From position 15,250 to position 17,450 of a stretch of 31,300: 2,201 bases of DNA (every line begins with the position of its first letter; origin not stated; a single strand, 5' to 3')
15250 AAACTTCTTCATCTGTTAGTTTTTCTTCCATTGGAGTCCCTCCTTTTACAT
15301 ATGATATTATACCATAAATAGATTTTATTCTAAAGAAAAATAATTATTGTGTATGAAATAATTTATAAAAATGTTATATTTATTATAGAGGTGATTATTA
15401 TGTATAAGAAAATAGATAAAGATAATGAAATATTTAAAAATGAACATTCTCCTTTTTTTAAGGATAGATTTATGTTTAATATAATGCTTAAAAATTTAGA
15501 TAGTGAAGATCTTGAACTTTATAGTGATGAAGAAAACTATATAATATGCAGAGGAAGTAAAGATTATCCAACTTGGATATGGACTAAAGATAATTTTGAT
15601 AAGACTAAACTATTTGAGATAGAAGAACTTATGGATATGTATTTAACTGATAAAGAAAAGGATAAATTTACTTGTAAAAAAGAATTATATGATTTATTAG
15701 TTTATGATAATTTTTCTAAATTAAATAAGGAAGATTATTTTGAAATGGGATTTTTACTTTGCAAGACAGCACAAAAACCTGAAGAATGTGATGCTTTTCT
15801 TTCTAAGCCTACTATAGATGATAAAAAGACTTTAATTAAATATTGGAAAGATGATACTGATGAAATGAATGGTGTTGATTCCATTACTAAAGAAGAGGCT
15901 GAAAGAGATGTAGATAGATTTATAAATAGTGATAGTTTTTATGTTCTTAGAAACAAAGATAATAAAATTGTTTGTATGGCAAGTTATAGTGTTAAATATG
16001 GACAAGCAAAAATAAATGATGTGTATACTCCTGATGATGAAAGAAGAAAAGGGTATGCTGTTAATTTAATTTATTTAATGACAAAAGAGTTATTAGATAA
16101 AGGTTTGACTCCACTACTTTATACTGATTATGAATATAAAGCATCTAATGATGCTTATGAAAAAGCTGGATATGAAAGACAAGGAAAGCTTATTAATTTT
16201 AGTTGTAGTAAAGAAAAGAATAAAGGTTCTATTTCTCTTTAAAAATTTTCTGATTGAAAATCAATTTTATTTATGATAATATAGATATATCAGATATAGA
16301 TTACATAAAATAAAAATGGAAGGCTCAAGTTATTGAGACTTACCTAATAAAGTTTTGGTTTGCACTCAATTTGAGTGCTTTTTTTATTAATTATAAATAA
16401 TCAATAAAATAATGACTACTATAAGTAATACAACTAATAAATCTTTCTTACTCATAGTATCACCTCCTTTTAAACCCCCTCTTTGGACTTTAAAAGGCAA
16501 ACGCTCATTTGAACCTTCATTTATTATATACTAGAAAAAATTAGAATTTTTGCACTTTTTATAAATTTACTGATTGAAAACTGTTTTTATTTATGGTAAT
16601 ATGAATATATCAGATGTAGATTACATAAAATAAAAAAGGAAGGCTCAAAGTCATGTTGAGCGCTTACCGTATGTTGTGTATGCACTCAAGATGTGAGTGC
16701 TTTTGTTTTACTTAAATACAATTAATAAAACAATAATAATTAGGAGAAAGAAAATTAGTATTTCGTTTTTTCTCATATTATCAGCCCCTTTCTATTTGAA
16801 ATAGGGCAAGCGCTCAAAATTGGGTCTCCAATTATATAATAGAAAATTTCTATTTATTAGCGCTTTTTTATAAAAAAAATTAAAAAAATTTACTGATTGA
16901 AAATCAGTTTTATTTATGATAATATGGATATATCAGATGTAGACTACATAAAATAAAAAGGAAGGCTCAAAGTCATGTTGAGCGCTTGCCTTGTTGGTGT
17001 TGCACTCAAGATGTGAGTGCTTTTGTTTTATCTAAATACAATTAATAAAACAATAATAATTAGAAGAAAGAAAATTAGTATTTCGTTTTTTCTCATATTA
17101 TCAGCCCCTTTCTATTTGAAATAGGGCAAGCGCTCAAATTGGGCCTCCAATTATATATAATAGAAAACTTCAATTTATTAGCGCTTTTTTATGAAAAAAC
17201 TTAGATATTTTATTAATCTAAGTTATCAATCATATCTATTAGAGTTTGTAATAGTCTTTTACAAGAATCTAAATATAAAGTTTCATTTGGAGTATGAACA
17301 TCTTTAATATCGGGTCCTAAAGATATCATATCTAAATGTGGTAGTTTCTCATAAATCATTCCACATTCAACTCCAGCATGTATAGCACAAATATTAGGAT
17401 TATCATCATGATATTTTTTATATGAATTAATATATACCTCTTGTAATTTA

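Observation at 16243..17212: Three tandem type I toxin-antitoxin-like modules: 22-aa hydrophobic peptides convergent with promoter-to-terminator sRNAs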

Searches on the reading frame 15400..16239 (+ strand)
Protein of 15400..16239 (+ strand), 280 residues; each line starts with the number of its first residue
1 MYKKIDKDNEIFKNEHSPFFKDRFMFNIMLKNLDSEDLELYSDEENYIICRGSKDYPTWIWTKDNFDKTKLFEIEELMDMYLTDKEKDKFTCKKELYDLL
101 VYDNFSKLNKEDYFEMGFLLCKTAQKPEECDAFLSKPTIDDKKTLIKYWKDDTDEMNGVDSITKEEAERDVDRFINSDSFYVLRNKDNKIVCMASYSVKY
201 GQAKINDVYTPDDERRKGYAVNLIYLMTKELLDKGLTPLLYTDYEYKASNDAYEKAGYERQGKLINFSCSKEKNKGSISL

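Call 18: find_homologous_proteins(query=window:15400-16239:+, max_evalue=1e-10)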
Query window:15400-16239:+ (280 aa): 420 proteins with E <= 1e-10 among 969 candidates; the best 120 are listed.
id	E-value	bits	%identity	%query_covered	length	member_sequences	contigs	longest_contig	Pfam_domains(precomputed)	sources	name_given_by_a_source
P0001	8.2e-183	624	100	100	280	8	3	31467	PF12746.14,PF08445.17,PF00583.32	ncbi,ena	-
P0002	4.2e-117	409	68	98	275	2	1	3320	-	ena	-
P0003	5.5e-117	408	68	98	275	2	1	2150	-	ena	-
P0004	5.6e-116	405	69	98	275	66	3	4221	-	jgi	-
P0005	1.8e-115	403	68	97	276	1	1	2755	-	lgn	-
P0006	9.3e-115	401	68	98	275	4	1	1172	-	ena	-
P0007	1.8e-114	400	68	98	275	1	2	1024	-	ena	-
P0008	9.2e-114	398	66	98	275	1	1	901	-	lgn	-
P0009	1.1e-113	398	65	99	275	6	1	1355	-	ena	-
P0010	1.2e-113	397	67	97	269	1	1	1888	-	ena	-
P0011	9.8e-113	394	66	98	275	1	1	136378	-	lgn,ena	-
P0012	1.2e-112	394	67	97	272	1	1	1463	-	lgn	-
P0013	1.5e-112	394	65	98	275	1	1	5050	-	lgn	-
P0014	2.3e-112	393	64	98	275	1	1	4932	-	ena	-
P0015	2.3e-112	393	68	97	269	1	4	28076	-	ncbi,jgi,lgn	jgi:predicted GNAT family acetyltransferase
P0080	7.5e-107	375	64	97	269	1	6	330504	-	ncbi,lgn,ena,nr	ncbi:MAG: hypothetical protein IKP28_05240 [Clostridia bacterium]|nr:hypothetical protein [Clostridi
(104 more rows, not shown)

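Call 19: find_encoding_contigs(protein=P0011, flank=4000, max_places=2)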
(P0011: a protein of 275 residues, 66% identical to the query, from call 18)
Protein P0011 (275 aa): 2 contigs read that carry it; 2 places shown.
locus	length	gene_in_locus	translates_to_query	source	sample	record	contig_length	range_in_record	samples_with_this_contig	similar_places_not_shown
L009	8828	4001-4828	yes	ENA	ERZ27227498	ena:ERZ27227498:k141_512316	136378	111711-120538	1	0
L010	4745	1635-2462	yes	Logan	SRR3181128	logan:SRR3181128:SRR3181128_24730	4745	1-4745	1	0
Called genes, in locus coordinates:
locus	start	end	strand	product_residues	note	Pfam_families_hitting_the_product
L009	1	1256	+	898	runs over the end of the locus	-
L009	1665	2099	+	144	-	-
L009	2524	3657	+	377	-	PF01966:HD, PF13302:Acetyltransf_3, PF00583:Acetyltransf_1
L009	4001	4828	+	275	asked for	-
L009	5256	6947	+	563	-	-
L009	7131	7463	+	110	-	PF11518:DUF3221 (weak)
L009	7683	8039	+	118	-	-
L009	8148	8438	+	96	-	PF00005:ABC_tran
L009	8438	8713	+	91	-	-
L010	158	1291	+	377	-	PF01966:HD, PF13302:Acetyltransf_3, PF00583:Acetyltransf_1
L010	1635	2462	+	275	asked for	-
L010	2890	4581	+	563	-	-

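Call 20: find_encoding_contigs(protein=P0080, flank=4000, max_places=2)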
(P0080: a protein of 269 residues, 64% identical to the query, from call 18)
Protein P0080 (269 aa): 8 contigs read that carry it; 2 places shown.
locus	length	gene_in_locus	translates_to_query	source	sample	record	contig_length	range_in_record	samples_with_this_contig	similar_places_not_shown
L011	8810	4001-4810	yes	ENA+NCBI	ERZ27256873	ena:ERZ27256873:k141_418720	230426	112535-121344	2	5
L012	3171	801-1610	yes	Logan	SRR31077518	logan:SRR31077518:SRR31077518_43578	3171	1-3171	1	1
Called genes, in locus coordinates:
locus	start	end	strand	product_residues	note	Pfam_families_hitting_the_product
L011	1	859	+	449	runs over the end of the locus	PF01938:TRAM, PF05958:tRNA_U5-meth_tr, PF02475:TRM5-TYW2_MTfase (weak), PF03602:Cons_hypoth95, PF05175:MTS (weak), PF06325:PrmA (weak), PF09445:Methyltransf_15 (weak), PF13847:Methyltransf_31, +1 more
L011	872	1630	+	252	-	PF03372:Exo_endo_phos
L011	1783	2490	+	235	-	PF00702:Hydrolase, PF13419:HAD_2, PF13242:Hydrolase_like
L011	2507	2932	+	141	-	PF00293:NUDIX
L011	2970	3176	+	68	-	-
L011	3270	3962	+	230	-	PF12146:Hydrolase_4, PF20408:Abhydrolase_11 (faint), PF00561:Abhydrolase_1 (faint)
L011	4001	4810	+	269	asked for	-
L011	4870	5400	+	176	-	PF00293:NUDIX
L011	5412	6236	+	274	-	PF01171:ATP_bind_3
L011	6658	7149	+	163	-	-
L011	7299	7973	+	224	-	PF06541:ABC_trans_CmpB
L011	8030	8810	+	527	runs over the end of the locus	PF00133:tRNA-synt_1, PF01406:tRNA-synt_1e (weak), PF01921:tRNA-synt_1f (faint), PF09334:tRNA-synt_1g, PF00133:tRNA-synt_1, PF19303:Anticodon_3, PF08264:Anticodon_1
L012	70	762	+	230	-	PF12146:Hydrolase_4, PF20408:Abhydrolase_11 (faint), PF00561:Abhydrolase_1 (faint)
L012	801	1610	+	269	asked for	-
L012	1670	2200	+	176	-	PF00293:NUDIX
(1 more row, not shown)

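Call 21: find_encoding_contigs(protein=P0015, flank=4000, max_places=2)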
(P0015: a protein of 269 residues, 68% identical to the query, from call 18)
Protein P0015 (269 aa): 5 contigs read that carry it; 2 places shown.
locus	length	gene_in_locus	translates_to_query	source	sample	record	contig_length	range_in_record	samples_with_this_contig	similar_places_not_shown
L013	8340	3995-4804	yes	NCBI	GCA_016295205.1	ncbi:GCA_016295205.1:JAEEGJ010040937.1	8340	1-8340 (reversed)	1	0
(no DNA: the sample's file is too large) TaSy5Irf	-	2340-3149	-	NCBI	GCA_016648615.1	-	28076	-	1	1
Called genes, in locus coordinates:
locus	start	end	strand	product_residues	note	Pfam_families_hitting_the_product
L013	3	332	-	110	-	?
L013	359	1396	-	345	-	PF19295:SufBD_N, PF01458:SUFBD_core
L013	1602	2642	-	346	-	-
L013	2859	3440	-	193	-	PF13238:AAA_18 (faint)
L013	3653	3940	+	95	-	-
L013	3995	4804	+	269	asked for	-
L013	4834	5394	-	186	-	PF13420:Acetyltransf_4, PF13673:Acetyltransf_10, PF00583:Acetyltransf_1, PF13508:Acetyltransf_7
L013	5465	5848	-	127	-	PF25311:WDGH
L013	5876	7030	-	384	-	PF00596:Aldolase_II (weak)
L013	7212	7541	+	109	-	-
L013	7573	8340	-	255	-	?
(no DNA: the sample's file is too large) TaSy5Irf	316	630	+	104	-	-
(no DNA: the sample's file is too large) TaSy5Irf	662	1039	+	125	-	PF20385:DUF6680 (weak)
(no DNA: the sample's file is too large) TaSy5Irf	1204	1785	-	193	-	PF13238:AAA_18 (faint)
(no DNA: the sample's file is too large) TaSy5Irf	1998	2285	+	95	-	-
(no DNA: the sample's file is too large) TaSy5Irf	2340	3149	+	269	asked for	-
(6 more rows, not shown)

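Call 71: search_protein_families(library=padloc, proteins=[window:15400-16239:+], max_evalue=1)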
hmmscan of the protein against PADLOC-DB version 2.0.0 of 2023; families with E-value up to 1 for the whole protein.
window:15400-16239:+ (280 aa): 0 families

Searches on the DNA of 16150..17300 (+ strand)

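Call 29: search_rna_families(source=window, start=16150, end=17300, threshold=evalue, max_evalue=10)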
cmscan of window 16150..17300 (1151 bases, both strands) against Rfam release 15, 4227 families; matches with E-value up to 10: 8.
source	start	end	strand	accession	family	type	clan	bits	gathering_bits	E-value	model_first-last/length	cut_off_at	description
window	16978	17137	-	RF04088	MIR812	Gene; miRNA;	-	23.7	80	4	34-172/205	no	MIR812 microRNA precursor family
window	17005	17144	+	RF04088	MIR812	Gene; miRNA;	-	22.5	80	6.6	27-180/205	no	MIR812 microRNA precursor family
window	16816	16861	-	RF01742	lactis-plasmid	Gene; sRNA;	-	21.4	70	1.4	1-106/106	no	lactis-plasmid RNA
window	16683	16756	+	RF02980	freshwater-2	Cis-reg;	-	20.1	49.9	2.2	1-84/84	no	freshwater-2 RNA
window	16591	16672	+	RF01192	SNORD11B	Gene; snRNA; snoRNA; CD-box;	CL00103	17.2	50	9.3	1-87/87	no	Small nucleolar RNA SNORD11B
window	16362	16401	-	RF02427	SpF10_sRNA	Gene; sRNA;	-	17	60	4.9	11-50/57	no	Streptococcus sRNA SpF10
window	16586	16719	+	RF04246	MIR169_8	Gene; miRNA;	CL00098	16.3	107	7.4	1-137/137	no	MIR169_8 microRNA precursor family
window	16903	16992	+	RF01472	rli40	Gene; sRNA;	-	11.7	100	4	1-263/263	no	Listeria sRNA rli40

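Call 34: search_dna_similar(query=window:16555-16877:+, collection=plasmids, mode=distant, max_evalue=0.01)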
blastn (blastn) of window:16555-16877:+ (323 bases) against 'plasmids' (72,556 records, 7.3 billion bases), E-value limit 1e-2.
No match.

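Call 35: search_dna_similar(query=window:16555-16877:+, collection=phages, mode=distant, max_evalue=0.01)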
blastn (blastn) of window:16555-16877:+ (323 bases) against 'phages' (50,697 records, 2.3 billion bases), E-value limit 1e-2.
No match.

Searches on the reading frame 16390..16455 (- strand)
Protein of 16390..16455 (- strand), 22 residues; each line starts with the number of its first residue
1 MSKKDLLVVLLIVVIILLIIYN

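Call 27: search_protein_families(library=pfam, proteins=[window:16390-16455:-], max_evalue=10)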
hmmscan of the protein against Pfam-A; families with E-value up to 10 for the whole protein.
seq(22 aa): 1 family
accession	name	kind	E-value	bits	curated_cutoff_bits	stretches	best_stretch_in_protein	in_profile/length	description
PF17359.7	DUF5385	-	4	7.4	25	1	6-21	6-21/217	Family of unknown function (DUF5385)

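Call 28: search_protein_families(library=ncbifam, proteins=[window:16390-16455:-], max_evalue=10)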
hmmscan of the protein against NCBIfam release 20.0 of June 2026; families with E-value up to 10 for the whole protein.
seq(22 aa): 1 family
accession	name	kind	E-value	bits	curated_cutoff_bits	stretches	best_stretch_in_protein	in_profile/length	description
NF002402.0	PRK01470.1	equivalog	1.1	8.9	71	1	1-16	3-18/53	twin arginine translocase protein A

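Call 70: search_protein_families(library=phrogs, proteins=[window:16390-16455:-], max_evalue=1)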
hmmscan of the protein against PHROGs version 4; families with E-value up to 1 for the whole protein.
seq(22 aa): 0 families

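Call 71: search_protein_families(library=padloc, proteins=[window:16390-16455:-], max_evalue=1)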
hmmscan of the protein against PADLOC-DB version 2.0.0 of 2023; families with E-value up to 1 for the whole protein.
seq(22 aa): 1 family
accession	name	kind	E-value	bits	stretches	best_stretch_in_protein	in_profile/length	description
PDLC00612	ZorB1|ZorB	-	0.28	8.7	1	1-21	19-39/293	MotB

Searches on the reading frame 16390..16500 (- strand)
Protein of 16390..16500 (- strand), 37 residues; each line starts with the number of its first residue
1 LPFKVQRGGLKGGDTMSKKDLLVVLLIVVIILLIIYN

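Call 46: search_protein_representatives(protein=window:16390-16500:-)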
Query: 37 residues. Proteins with E-value up to 0.001 (for the whole library): 0; up to 1e-10: 0; up to 1e-30: 0. The best 0 are listed.

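Call 77: find_encoding_contigs(protein=window:16390-16500:-, flank=3000, max_places=6)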
Protein seq(37 aa) (37 aa): no gene with exactly this product is on record in the collection.

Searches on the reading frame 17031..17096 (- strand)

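Call 27: search_protein_families(library=pfam, proteins=[window:17031-17096:-], max_evalue=10)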
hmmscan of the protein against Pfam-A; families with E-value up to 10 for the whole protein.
seq(22 aa): 1 family
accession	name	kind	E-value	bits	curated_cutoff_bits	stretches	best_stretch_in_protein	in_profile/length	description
PF02402.22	Lysis_col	-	2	8.8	27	1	1-20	1-20/49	Lysis protein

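Call 28: search_protein_families(library=ncbifam, proteins=[window:17031-17096:-], max_evalue=10)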
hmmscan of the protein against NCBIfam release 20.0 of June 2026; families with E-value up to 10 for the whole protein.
seq(22 aa): 0 families

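Call 70: search_protein_families(library=phrogs, proteins=[window:17031-17096:-], max_evalue=1)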
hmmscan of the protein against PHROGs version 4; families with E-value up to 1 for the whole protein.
seq(22 aa): 0 families
